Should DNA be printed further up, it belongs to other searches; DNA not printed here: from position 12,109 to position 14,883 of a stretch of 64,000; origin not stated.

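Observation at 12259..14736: Predicted split topology: cytoplasmic GHKL ATPase, transglutaminase-like domain between two TM helices (probably periplasmic), cytoplasmic tail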

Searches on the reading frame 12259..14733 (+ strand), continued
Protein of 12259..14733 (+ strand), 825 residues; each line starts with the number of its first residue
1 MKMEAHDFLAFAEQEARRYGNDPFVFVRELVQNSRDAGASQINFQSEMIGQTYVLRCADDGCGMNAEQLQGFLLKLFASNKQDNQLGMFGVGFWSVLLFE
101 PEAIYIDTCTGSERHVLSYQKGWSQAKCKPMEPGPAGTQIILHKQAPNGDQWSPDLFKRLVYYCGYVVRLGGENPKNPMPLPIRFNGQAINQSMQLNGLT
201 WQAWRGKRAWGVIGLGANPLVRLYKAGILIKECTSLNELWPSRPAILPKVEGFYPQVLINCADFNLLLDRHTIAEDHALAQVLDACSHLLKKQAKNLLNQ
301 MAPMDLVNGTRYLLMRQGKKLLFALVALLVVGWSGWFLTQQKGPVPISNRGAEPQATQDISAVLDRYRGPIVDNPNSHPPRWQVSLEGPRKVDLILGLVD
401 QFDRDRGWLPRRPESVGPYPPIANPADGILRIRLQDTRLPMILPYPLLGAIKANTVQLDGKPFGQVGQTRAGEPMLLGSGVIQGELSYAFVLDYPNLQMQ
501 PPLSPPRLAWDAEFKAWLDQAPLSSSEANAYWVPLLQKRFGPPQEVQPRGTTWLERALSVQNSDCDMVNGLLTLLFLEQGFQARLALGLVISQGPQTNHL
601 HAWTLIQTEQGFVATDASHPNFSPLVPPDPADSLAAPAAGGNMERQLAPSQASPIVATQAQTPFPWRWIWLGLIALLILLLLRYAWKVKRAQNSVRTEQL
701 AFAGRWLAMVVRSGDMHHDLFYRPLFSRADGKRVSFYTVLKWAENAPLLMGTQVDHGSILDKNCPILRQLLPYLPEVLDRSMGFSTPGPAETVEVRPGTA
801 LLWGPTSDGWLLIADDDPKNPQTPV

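Call 17: find_encoding_contigs(protein=P0006, flank=6000, max_places=2)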
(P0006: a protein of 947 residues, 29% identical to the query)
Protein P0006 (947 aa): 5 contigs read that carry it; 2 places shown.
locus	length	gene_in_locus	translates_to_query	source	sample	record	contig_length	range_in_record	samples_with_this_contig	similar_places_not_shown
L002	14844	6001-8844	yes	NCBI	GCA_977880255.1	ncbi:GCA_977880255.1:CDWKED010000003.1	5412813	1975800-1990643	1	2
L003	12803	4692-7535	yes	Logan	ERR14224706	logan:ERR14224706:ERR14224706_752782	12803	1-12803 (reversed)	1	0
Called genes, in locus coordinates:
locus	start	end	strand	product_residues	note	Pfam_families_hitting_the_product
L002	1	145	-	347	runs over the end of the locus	PF02547:Queuosine_synth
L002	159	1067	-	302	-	PF00294:PfkB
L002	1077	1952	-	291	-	PF01048:PNP_UDP_1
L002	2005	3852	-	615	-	PF17899:Peptidase_M61_N, PF05299:Peptidase_M61, PF13180:PDZ_2, PF17820:PDZ_6 (weak)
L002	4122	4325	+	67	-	-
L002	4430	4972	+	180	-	PF07638:Sigma70_ECF, PF04542:Sigma70_r2, PF08281:Sigma70_r4_2, PF04545:Sigma70_r4, PF00196:GerE (weak)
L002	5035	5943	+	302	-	PF04773:FecR, PF16344:FecR_C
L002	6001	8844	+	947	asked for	PF13589:HATPase_c_3, PF01841:Transglut_core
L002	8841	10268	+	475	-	-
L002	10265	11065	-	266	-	PF06966:DUF1295, PF02544:Steroid_dh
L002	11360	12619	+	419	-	PF00890:FAD_binding_2 (weak), PF01266:DAO (weak), PF01494:FAD_binding_3, PF03486:HI0933_like (weak), PF04820:Trp_halogenase, PF07992:Pyr_redox_2 (weak), PF12831:FAD_oxidored, PF04820:Trp_halogenase, +2 more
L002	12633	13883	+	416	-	PF00501:AMP-binding, PF14535:AMP-binding_C_2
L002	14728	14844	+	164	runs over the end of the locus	PF01797:Y1_Tnp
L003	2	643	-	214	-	?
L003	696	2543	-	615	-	PF17899:Peptidase_M61_N, PF05299:Peptidase_M61, PF13180:PDZ_2, PF17820:PDZ_6 (weak)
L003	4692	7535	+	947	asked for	PF13589:HATPase_c_3, PF01841:Transglut_core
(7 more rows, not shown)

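Call 22: find_encoding_contigs(protein=P0117, flank=6000, max_places=1)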
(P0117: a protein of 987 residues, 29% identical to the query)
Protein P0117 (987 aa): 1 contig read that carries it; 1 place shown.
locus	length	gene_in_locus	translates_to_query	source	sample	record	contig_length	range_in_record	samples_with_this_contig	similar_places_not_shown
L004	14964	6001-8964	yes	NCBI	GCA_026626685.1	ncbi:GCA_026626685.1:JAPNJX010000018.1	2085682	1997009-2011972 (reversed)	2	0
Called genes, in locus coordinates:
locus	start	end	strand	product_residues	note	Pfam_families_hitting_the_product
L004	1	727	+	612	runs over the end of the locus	PF03055:RPE65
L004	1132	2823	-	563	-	PF13646:HEAT_2, PF01170:UPF0020, PF05175:MTS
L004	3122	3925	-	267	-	-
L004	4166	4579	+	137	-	PF07070:Spo0M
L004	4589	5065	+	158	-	PF13622:4HBT_3 (weak), PF03061:4HBT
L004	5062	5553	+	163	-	PF13622:4HBT_3, PF03061:4HBT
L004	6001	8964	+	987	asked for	PF13589:HATPase_c_3, PF25794:SACS (faint), PF01841:Transglut_core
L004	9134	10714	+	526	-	-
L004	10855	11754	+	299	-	PF00588:SpoU_methylase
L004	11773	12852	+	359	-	PF13442:Cytochrome_CBB3 (faint)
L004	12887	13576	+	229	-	PF00106:adh_short, PF01370:Epimerase (weak), PF13561:adh_short_C2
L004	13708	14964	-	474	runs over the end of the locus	PF05138:PaaA_PaaC (weak)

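Call 23: find_encoding_contigs(protein=P0087, flank=6000, max_places=1)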
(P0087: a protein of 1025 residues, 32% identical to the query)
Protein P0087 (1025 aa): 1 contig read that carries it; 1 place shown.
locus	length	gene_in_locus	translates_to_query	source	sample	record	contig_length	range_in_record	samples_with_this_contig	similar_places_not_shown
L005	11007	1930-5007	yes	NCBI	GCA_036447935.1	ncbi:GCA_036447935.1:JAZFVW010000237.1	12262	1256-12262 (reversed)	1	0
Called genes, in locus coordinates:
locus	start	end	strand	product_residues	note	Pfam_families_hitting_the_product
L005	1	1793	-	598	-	PF07715:Plug, PF00593:TonB_dep_Rec_b-barrel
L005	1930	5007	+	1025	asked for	PF02518:HATPase_c (weak), PF13589:HATPase_c_3, PF01841:Transglut_core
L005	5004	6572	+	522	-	-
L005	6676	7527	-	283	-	PF13230:GATase_4, PF13522:GATase_6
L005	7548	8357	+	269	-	PF01925:TauE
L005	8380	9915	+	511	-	PF00437:T2SSE, PF13604:AAA_30 (faint)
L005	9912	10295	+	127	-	PF08308:PEGA (weak)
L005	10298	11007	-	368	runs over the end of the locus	PF04892:VanZ-LLP1 (weak)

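Call 29: search_solved_structures(query=A1, max_evalue=0.01)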
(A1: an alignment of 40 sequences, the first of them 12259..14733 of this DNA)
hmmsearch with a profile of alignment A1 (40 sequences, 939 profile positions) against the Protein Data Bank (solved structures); distinct sequences matched with E-value up to 0.01: 178 (the best 60 are shown).
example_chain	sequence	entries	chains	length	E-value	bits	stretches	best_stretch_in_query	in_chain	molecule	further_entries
3h80_A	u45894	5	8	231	5.6e-10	41.4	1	27-163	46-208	Heat shock protein 83-1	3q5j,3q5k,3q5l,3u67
2ior_A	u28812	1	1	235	1.4e-09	40.1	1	27-172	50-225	Chaperone protein htpG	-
7c04_A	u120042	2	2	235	2.4e-09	39.4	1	27-172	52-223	Heat shock protein 75 kDa, mitochondrial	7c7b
5f3k_A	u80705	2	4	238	2.5e-09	39.3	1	27-172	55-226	Heat shock protein 75 kDa, mitochondrial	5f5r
2esa_A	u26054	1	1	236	7e-09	37.8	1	27-171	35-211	Endoplasmin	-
3o6o_A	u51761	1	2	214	8.5e-09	37.5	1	27-165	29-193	Heat shock protein 83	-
3omu_A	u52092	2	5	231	1.1e-08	37.1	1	27-165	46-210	Heat shock protein 83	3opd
7u8u_A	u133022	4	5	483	1.1e-08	37.1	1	27-172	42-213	Heat shock protein 75 kDa, mitochondrial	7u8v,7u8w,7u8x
1y4s_A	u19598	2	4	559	1.2e-08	37.1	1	27-172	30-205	Chaperone protein htpG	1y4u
6gp4_A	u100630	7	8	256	1.2e-08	37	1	27-171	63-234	Heat shock protein HSP 90-alpha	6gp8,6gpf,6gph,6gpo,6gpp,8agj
5hph_A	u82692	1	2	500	1.2e-08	37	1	27-172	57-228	Heat shock protein 75 kDa, mitochondrial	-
4z1f_A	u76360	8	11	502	1.3e-08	37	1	27-172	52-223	Heat shock protein 75 kDa, mitochondrial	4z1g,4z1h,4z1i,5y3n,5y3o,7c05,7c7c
7ulk_A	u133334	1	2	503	1.3e-08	37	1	27-172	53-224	Heat shock protein 75 kDa, mitochondrial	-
2iop_A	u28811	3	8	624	1.5e-08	36.7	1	27-172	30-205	Chaperone protein htpG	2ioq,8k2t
5in9_A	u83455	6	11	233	1.6e-08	36.6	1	27-171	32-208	Endoplasmin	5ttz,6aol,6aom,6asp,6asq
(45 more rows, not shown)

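Call 40: predict_structure(alignment_id=A1)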
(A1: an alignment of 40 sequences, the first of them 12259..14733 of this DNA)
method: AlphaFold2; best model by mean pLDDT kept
length: 825 residues; sequences in the alignment: 40
mean_pLDDT: 81.9   pTM: 0.60
mean pLDDT of the five models: 81.9, 81.0, 80.5, 79.3, 79.0
residues with pLDDT >= 90: 440; 70-90: 227; 50-70: 52; < 50: 106
segments of 3 or more residues with pLDDT < 50: 76-80, 341-355, 622-664, 788-825
pLDDT, mean of each block of 10 residues (from residue 1): 69 82 92 94 98 98 89 53 52 82 95 93 84 95 95 96 97 94 98 92 95 94 96 92 78 92 83 88 94 90 90 88 84 65 39 57 86 70 90 94 94 92 96 94 96 97 95 94 97 76 83 93 87 92 66 90 88 95 94 71 93 88 39 35 37 39 58 87 84 76 88 81 94 94 91 82 93 91 64 39 41 42 37
secondary structure, 60 per line:
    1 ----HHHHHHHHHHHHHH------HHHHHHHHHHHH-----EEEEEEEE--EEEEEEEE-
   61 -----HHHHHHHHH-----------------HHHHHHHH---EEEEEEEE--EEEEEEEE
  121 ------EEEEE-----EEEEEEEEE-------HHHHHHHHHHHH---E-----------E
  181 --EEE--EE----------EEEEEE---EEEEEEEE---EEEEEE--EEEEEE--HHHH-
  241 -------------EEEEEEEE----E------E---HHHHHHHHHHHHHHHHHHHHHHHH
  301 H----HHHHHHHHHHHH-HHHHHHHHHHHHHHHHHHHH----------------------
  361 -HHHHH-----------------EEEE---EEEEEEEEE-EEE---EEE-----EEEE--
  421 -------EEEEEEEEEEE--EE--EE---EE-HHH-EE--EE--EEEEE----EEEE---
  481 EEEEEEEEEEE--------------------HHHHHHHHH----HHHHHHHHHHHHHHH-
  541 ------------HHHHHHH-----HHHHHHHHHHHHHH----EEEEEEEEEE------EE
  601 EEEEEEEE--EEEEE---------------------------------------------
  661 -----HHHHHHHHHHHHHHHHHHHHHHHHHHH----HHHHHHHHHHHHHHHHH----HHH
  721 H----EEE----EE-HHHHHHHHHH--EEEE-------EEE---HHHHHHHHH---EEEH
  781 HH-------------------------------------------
elements in order (helices of 4 or more, strands of 3 or more residues): H5-18 H25-36 E42-49 E52-59 H66-74 H92-99 E103-110 E113-120 E127-131 E137-145 H153-164 E183-185 E200-205 E209-216 E220-225 E228-233 H236-239 E254-261 H277-301 H306-317 H319-338 H362-366 E384-387 E391-399 E401-403 E407-409 E415-418 E428-438 E465-469 E474-477 E481-491 H512-520 H525-539 H553-559 H565-578 E583-592 E599-608 E611-615 H666-692 H697-713 H718-721 E726-728 H736-745 E748-751 E759-761 H765-773 E777-779

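Call 44: fold_search(model_id=the predicted structure, library=pdb)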
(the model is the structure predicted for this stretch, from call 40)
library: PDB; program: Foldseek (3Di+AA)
matches with E <= 10: 1304; with E <= 0.001: 626
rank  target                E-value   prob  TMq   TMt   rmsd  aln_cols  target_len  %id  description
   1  6d14_A                2.0e-13  1.00  0.27  0.37   5.6       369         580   18  Zebrafish TRAP1 bound to AMPPNP and calcium in the asymmetric closed state (released 2018-04-25)
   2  4j0b_A                2.4e-13  1.00  0.27  0.36   5.5       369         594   18  Structure of mitochondrial Hsp90 (TRAP1) with ADP-BeF3 (released 2014-01-22)
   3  7exp_A                2.4e-13  1.00  0.27  0.37   5.9       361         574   19  Crystal structure of zebrafish TRAP1 with AMPPNP and MitoQ (released 2022-01-05)
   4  5tvw_A                6.4e-13  1.00  0.27  0.37   5.5       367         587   18  Crystal structure of mitochondrial Hsp90 (TRAP1) with ATP in absence of Mg, hemi-hydrolyzed (released 2018-03-14)
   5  4ipe_A                7.1e-13  1.00  0.27  0.37   5.5       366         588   18  Crystal structure of mitochondrial Hsp90 (TRAP1) with AMPPNP (released 2014-01-22)
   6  5tvu_A                7.5e-13  1.00  0.27  0.37   5.4       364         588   18  Crystal structure of mitochondrial Hsp90 (TRAP1) with ATP in absence of Mg (released 2018-03-14)
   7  5tth_A                1.1e-12  1.00  0.27  0.32   5.5       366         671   18  Heterodimeric SpyCatcher/SpyTag-fused zebrafish TRAP1 in ATP/ADP-hybrid state (released 2017-08-23)
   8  9a6t_B                1.3e-12  1.00  0.27  0.35   5.9       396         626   17  Integrative model of DNAK-HTPG by crosslinking MS and deep learning (released 2024-09-18)
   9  7kcl_B                1.3e-12  1.00  0.27  0.36   5.3       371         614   18  Full-length human mitochondrial Hsp90 (TRAP1) in complex with SdhB in the presence of AMP-PNP (released 2021-10-13)
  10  4ivg                  1.3e-12  1.00  0.27  0.44   5.6       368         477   20  Crystal structure of mitochondrial Hsp90 (TRAP1) NTD-Middle domain dimer with AMPPNP (released 2014-01-22)
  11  4iyn_A                1.5e-12  1.00  0.27  0.36   5.5       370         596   18  Structure of mitochondrial Hsp90 (TRAP1) with ADP-ALF4- (released 2014-01-22)
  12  4z1i_A                1.8e-12  1.00  0.27  0.56   5.4       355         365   17  Crystal structure of human Trap1 with AMPPNP (released 2015-04-29)
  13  6xg6_B                2.1e-12  1.00  0.27  0.35   5.7       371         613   17  Full-length human mitochondrial Hsp90 (TRAP1) with ADP-BeF3 (released 2020-09-30)
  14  7k7t_B                2.2e-12  1.00  0.26  0.51   5.9       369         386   15  Crystal structure of human MORC4 ATPase-CW in complex with AMPPNP (released 2020-11-11)
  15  5hph_B                2.6e-12  1.00  0.27  0.43   5.4       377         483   16  Structure of TRAP1 fragment (released 2016-08-10)
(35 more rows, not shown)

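Call 45: search_protein_families(library=pfam, alignment_id=A1, max_evalue=0.01)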
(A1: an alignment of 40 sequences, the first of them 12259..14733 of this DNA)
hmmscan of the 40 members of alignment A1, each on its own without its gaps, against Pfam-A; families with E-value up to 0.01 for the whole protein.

A. member 1, window:12259-14733:+ (825 aa): 4 families
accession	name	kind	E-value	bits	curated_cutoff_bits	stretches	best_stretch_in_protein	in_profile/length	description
PF13589.12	HATPase_c_3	-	9.6e-08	32.6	25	1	27-97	7-82/137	Histidine kinase-, DNA gyrase B-, and HSP90-like ATPase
PF02518.31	HATPase_c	-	0.00041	21.2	26.4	1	27-96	10-80/111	Histidine kinase-, DNA gyrase B-, and HSP90-like ATPase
PF01841.26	Transglut_core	-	0.0045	17.7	23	1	547-617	37-108/108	Transglutaminase-like superfamily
PF25794.1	SACS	-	0.0068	16.7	32.8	0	24-47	19-41/247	Sacsin domain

B. families by the number of members that match (of 40 scanned): 7 families
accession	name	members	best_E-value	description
PF01841.26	Transglut_core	40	8.4e-15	Transglutaminase-like superfamily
PF13589.12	HATPase_c_3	39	2.6e-15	Histidine kinase-, DNA gyrase B-, and HSP90-like ATPase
PF25794.1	SACS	38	4.2e-08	Sacsin domain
PF02518.31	HATPase_c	32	9e-07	Histidine kinase-, DNA gyrase B-, and HSP90-like ATPase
PF13471.12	Transglut_core3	4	0.00054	Transglutaminase-like superfamily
PF02095.21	Extensin_1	1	0.0011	Extensin-like protein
PF20990.2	DUF2207_C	1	0.0035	Predicted membrane protein (DUF2207) C-terminal domain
